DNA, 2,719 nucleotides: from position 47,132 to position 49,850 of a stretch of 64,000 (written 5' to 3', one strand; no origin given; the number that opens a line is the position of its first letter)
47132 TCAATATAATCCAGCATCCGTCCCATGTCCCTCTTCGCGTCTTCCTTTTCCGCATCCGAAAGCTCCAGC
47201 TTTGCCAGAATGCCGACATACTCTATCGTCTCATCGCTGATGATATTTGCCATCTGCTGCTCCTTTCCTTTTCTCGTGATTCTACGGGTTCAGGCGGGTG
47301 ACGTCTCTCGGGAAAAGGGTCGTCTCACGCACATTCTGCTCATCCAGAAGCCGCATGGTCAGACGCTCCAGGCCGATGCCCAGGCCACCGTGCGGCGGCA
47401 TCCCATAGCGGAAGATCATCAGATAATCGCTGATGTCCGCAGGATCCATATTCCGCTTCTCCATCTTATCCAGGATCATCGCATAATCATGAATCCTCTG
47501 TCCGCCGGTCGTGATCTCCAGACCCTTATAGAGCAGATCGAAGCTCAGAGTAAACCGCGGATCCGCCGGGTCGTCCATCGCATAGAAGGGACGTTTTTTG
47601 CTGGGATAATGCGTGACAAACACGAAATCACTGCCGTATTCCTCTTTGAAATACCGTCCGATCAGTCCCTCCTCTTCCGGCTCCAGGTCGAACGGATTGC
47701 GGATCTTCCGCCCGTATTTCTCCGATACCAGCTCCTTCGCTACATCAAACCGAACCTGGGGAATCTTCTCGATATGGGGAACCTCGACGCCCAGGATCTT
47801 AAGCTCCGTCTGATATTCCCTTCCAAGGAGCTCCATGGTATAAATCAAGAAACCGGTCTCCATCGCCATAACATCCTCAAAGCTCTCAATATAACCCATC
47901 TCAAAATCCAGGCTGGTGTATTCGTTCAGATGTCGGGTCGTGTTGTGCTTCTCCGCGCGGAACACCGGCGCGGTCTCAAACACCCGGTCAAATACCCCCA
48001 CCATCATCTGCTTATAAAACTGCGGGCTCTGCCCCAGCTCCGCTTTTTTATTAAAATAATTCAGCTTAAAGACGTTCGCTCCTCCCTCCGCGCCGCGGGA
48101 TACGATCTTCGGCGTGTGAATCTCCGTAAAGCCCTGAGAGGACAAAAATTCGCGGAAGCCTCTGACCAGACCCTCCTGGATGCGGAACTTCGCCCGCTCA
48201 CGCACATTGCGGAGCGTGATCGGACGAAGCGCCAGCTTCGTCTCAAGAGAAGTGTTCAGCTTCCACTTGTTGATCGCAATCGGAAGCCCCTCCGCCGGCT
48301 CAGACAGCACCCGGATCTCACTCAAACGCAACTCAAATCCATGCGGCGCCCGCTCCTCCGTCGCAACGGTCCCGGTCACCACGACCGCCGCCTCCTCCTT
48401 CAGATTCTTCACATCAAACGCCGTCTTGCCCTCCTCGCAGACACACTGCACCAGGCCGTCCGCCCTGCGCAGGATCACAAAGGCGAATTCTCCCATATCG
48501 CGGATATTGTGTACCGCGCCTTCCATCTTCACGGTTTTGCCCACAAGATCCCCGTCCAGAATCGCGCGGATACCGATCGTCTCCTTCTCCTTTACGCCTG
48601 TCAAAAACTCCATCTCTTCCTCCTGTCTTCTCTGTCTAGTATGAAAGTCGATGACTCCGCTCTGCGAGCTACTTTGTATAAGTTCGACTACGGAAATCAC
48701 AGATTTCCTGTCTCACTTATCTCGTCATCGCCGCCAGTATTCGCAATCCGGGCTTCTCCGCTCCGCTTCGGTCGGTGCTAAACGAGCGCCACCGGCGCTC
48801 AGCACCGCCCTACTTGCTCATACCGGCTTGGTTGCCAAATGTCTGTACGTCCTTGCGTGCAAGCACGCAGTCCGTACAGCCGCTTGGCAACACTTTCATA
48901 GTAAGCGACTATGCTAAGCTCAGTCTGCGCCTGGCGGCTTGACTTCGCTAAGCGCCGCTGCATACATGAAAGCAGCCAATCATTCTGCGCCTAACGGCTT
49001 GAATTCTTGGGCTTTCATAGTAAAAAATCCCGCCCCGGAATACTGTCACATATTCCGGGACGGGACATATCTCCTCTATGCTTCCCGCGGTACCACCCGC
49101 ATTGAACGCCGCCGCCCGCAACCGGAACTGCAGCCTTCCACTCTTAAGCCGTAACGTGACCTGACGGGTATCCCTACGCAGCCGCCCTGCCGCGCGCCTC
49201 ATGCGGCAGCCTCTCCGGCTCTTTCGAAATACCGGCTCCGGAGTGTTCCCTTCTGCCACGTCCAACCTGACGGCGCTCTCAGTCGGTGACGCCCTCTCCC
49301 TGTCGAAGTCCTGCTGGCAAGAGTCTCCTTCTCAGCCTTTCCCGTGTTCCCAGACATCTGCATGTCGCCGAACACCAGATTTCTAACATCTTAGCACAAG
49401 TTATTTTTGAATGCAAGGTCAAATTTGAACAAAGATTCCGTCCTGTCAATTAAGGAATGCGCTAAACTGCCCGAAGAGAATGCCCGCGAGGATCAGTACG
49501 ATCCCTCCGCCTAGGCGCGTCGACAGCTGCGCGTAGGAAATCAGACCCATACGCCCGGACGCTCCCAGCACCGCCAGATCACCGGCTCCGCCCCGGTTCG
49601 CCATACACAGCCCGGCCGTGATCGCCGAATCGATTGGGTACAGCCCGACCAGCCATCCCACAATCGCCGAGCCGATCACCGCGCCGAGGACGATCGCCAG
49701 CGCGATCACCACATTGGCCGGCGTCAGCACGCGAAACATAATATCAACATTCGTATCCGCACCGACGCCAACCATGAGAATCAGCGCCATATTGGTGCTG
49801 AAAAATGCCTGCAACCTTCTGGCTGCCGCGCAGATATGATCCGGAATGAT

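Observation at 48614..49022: The aspS T-box terminator is separated from the start codon by ~410 nt of stacked structured repeats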

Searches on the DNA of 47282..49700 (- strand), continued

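Call 53: search_with_rna_model(model_id=R2, sources=[window, L002, L003, L004, L005, L006, L007, L008, L009, L010, L011, L012, L013, L014, L015, L016, L017, L018, L019, L020, L021, L022, L023, L024, L025, L026, L027, L028, L029, L030, L031, L032, L033, L034, L035, L036, L037, L038, L039, L040, L041, L042, L043, L044, L045, L046, L047, L048, L049, L050, L051, L052, L053, L054, L055, L056, L057, L058, L059, L060, L061, L062, L063, L064, L065, L066, L067, L068, L069, L070, L071, L072, L073, L074, L075, L076, L077, L078, L079, L080, L081, L082, L083], max_evalue=0.1, make_alignment=true)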
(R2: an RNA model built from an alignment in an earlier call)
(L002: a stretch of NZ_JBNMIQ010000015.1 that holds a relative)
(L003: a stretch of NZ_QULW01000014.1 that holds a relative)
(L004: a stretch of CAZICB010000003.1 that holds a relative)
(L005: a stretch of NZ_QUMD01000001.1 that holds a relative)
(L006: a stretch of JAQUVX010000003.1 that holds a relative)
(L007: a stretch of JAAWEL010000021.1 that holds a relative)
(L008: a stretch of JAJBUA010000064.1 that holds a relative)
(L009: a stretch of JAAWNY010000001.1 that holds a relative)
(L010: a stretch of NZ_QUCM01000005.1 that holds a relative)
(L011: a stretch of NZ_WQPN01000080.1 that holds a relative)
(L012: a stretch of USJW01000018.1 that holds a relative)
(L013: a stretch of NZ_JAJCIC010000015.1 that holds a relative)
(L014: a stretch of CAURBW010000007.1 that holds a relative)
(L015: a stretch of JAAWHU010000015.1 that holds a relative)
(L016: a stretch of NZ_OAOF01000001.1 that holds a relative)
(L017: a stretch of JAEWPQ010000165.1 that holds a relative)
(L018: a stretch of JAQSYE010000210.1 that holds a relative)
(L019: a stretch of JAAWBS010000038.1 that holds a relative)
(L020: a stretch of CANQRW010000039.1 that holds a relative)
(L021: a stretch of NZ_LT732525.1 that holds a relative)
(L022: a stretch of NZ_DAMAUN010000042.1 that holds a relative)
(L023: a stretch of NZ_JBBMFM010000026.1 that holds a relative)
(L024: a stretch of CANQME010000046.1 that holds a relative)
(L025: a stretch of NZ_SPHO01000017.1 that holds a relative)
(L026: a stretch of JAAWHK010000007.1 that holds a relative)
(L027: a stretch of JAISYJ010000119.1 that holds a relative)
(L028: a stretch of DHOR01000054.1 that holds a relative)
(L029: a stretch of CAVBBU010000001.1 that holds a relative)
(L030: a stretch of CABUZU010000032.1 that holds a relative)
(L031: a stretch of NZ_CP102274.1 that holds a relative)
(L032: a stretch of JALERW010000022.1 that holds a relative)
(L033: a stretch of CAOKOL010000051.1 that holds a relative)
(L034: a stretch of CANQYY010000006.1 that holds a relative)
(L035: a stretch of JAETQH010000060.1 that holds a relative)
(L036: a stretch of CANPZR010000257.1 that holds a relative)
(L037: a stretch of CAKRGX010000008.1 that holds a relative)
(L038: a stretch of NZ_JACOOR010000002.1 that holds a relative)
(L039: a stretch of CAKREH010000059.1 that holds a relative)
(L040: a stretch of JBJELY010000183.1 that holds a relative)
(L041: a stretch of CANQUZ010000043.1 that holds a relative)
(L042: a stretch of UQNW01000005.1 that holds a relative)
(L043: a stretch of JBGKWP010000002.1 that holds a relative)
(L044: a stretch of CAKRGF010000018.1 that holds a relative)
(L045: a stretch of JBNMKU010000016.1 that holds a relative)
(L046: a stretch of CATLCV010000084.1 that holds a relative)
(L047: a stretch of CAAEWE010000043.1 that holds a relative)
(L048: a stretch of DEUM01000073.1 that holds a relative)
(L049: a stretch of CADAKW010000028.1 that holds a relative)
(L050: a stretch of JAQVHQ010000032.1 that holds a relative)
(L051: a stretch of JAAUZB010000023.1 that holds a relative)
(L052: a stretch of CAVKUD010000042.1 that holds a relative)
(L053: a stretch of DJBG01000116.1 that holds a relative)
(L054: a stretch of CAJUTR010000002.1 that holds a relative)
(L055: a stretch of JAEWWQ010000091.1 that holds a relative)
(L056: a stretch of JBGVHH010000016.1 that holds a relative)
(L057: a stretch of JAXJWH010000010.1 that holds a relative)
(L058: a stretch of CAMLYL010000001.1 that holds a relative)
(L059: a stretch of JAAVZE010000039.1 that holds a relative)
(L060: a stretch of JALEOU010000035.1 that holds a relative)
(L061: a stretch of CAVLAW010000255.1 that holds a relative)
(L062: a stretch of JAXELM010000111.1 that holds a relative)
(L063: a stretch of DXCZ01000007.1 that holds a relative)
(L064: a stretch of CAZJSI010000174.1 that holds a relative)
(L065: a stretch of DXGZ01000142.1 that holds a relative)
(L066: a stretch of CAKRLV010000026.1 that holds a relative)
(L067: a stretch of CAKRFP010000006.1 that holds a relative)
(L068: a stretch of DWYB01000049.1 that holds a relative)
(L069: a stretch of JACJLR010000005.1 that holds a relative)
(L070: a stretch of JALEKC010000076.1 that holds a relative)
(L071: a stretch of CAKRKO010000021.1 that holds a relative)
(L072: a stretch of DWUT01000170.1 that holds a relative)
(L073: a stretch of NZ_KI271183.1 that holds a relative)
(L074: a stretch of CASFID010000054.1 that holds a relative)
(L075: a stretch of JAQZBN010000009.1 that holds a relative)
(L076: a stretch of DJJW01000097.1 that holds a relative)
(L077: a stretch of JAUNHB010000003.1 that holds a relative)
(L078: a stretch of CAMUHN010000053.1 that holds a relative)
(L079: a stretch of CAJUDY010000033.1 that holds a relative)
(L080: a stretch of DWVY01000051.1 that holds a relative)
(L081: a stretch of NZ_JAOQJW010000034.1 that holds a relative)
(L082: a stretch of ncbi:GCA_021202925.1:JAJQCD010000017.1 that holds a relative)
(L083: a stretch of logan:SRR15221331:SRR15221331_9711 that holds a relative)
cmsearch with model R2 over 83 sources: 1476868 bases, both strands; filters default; matches with E-value up to 0.1: 13.
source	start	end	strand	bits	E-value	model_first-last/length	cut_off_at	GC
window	32045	32082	+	57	9.1e-12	1-38/38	no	0.53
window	48914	48951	-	56.6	1.2e-11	1-38/38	no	0.58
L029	2356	2393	-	55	3.2e-11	1-38/38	no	0.47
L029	2618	2655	-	55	3.2e-11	1-38/38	no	0.47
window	56649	56686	+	51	4.1e-10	1-38/38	no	0.5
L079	20433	20469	-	50.8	4.8e-10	1-38/38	no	0.49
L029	3002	3037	+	47.8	3.2e-09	1-38/38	no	0.47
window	56590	56624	+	47.8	3.2e-09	1-38/38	no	0.54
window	48976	49010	-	47.8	3.3e-09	1-38/38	no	0.49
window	31986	32019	+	41.4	2e-07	1-38/38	no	0.62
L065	6765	6801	+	37.9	1.8e-06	1-38/38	no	0.49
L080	9841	9878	+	36.1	5.5e-06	1-38/38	no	0.53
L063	9832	9868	+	32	7.7e-05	1-38/38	no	0.65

Alignment A6: 13 matches aligned to the model, 39 columns, each read 5' to 3' on its own strand. Consensus structure (alignment columns), stored with it:
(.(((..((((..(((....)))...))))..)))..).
